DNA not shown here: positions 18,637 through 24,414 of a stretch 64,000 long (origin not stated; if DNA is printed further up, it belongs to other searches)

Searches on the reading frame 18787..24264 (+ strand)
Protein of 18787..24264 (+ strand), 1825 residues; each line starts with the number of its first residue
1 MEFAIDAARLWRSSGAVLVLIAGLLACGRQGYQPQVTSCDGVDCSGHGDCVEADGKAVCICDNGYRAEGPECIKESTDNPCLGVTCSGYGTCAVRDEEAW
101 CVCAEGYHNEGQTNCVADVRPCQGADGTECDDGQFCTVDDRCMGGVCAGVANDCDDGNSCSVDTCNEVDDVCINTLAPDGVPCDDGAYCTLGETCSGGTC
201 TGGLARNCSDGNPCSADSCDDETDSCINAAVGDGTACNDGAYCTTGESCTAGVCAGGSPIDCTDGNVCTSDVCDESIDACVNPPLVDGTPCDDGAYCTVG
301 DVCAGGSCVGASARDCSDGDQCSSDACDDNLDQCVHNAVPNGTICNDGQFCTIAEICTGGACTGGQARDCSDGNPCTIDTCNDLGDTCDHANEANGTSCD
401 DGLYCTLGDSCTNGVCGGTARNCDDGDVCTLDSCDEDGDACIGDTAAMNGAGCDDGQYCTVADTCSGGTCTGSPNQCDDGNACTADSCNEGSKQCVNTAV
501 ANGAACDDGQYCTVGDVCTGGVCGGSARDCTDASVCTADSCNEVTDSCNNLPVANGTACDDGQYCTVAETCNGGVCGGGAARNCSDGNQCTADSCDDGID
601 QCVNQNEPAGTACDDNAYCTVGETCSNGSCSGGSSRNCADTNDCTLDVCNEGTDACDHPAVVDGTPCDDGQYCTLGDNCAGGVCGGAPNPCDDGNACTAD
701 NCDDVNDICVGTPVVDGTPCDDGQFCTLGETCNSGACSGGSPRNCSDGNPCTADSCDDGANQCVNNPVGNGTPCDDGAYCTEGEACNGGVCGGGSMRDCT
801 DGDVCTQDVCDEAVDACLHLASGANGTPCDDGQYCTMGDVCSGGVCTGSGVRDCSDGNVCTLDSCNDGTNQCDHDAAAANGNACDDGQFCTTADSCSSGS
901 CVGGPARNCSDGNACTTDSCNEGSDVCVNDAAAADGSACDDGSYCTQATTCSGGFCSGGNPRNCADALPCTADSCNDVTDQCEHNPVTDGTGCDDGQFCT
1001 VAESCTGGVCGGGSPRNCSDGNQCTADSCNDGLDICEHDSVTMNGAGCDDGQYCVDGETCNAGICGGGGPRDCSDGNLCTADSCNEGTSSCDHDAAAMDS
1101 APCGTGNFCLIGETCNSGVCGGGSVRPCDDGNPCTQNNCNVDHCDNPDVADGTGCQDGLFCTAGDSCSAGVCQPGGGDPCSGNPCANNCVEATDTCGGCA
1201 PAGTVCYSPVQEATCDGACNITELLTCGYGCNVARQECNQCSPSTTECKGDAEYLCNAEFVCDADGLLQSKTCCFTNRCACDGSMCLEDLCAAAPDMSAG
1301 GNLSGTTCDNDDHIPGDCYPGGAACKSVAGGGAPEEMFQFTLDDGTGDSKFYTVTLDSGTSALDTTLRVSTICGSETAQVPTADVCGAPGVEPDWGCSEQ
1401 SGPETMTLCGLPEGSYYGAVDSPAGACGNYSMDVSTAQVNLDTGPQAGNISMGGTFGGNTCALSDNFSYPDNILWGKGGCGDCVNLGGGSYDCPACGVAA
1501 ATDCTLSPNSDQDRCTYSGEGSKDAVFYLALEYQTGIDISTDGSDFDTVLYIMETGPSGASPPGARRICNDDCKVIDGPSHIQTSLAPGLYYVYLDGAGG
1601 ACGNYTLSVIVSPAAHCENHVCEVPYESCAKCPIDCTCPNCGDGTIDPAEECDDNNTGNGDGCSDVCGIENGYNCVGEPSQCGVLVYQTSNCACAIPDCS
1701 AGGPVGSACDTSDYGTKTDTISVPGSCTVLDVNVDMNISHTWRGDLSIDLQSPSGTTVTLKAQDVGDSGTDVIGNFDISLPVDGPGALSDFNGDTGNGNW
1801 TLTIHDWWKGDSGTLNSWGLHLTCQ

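Call 8: search_protein_families(library=pfam, proteins=[window:18787-24264:+], max_evalue=0.001)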
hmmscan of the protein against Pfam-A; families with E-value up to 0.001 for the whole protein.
window:18787-24264:+ (1825 aa): 2 families
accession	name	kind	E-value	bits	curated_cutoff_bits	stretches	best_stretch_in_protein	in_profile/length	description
PF01483.27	P_proprotein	-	1e-18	67.7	21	1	1731-1822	3-86/86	Proprotein convertase P-domain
PF00526.23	Dicty_CTDC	-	0.0002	21.6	27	1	477-499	2-23/24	Dictyostelium (slime mold) repeat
